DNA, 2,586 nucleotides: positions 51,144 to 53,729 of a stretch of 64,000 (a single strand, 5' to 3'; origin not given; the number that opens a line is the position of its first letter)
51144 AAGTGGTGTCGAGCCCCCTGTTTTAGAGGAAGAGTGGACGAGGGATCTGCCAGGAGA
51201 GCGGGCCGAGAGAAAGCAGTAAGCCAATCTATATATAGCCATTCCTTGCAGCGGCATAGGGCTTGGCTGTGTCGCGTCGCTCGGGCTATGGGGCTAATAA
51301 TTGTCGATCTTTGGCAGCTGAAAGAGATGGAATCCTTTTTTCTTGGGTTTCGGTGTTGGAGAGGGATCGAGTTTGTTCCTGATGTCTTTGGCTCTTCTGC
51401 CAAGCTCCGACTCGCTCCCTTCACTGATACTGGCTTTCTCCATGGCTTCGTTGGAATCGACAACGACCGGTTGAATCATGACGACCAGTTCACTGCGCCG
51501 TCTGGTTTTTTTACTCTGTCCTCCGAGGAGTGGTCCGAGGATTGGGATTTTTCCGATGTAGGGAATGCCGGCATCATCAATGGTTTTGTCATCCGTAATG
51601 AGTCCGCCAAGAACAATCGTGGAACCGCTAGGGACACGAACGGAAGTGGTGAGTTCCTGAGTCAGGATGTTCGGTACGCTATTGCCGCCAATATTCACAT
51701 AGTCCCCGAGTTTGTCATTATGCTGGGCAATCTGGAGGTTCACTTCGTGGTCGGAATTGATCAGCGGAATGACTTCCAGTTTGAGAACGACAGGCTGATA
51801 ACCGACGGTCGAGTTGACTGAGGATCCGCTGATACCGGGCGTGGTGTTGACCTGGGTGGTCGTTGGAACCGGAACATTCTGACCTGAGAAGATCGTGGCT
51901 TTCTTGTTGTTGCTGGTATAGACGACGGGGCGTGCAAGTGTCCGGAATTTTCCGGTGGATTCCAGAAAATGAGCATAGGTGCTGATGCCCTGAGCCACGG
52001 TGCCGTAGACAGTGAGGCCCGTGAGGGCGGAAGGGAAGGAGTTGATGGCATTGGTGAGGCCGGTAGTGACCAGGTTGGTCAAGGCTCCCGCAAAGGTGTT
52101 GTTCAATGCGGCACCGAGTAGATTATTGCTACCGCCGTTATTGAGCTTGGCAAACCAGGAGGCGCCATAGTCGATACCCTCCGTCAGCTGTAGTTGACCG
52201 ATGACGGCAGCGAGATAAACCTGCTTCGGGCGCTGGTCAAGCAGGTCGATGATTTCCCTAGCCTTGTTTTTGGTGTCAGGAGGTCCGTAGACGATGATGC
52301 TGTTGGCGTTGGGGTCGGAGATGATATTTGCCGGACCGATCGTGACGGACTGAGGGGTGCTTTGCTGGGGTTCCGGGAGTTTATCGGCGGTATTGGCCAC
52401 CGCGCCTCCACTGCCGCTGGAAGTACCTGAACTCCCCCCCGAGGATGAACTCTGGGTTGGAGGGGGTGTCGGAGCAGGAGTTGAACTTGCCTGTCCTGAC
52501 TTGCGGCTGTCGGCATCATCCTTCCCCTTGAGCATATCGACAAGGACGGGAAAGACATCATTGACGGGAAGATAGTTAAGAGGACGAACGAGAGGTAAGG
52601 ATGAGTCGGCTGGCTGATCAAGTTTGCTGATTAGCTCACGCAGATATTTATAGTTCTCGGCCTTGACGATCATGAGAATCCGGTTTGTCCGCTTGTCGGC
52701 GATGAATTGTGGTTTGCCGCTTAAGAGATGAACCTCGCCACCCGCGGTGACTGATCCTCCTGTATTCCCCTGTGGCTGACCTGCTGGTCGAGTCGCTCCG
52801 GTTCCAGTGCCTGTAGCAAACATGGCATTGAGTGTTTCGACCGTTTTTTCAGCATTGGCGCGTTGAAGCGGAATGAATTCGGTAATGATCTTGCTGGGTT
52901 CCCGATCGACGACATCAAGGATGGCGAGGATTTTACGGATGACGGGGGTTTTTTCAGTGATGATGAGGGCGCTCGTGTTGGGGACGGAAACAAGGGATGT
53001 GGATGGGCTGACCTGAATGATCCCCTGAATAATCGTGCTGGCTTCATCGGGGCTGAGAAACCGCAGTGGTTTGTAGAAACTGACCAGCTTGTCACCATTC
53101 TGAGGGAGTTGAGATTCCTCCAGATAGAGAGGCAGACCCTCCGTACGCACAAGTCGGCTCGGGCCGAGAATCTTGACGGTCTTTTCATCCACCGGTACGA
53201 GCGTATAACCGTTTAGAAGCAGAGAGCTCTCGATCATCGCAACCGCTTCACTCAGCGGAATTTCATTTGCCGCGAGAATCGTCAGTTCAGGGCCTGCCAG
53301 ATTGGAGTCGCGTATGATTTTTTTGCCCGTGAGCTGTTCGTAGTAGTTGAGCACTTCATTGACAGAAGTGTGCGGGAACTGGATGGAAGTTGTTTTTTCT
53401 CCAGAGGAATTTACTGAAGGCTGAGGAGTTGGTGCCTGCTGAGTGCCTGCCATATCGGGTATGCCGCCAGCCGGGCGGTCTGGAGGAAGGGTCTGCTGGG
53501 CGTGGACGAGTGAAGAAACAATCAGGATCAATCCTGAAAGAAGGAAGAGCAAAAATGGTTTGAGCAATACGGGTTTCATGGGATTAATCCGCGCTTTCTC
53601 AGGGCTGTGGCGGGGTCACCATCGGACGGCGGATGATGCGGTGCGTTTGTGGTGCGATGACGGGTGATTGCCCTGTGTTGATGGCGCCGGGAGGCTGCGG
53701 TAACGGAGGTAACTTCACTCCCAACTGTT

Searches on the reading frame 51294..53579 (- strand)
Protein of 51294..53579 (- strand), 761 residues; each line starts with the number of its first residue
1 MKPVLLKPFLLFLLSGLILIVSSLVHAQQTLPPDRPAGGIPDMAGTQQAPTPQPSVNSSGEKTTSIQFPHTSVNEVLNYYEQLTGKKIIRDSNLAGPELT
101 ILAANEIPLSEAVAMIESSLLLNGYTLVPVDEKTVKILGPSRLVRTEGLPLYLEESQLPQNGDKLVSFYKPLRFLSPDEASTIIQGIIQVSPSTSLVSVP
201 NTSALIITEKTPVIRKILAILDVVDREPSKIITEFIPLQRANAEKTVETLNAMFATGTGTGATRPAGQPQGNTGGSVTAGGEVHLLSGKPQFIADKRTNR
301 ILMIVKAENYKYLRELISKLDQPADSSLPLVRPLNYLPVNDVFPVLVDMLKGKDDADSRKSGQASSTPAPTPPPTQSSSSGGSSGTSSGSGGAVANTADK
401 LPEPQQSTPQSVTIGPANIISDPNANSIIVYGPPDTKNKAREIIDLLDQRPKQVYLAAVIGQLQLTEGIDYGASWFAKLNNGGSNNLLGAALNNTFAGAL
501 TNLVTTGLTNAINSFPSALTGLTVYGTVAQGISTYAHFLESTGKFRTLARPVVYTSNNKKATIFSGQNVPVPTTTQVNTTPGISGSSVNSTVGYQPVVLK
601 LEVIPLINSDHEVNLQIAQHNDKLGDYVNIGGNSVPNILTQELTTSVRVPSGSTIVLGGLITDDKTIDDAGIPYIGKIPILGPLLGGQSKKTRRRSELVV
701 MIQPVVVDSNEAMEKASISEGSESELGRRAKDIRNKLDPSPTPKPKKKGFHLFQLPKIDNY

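Call 75: search_protein_families(library=pfam, proteins=[window:51294-53579:-], max_evalue=0.0001)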
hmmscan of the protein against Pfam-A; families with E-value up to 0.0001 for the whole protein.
window:51294-53579:- (761 aa): 3 families
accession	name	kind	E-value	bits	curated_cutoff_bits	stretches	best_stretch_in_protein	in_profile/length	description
PF00263.26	Secretin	-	1e-40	139.5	27.5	1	539-708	2-169/169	Bacterial type II and III secretion system protein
PF03958.22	Secretin_N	-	1e-28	99.8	28.2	2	233-325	1-68/69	Bacterial type II/III secretion system short domain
PF21305.2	type_II_gspD_N0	-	1e-06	28.9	27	1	67-137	2-71/71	GspD-like, N0 domain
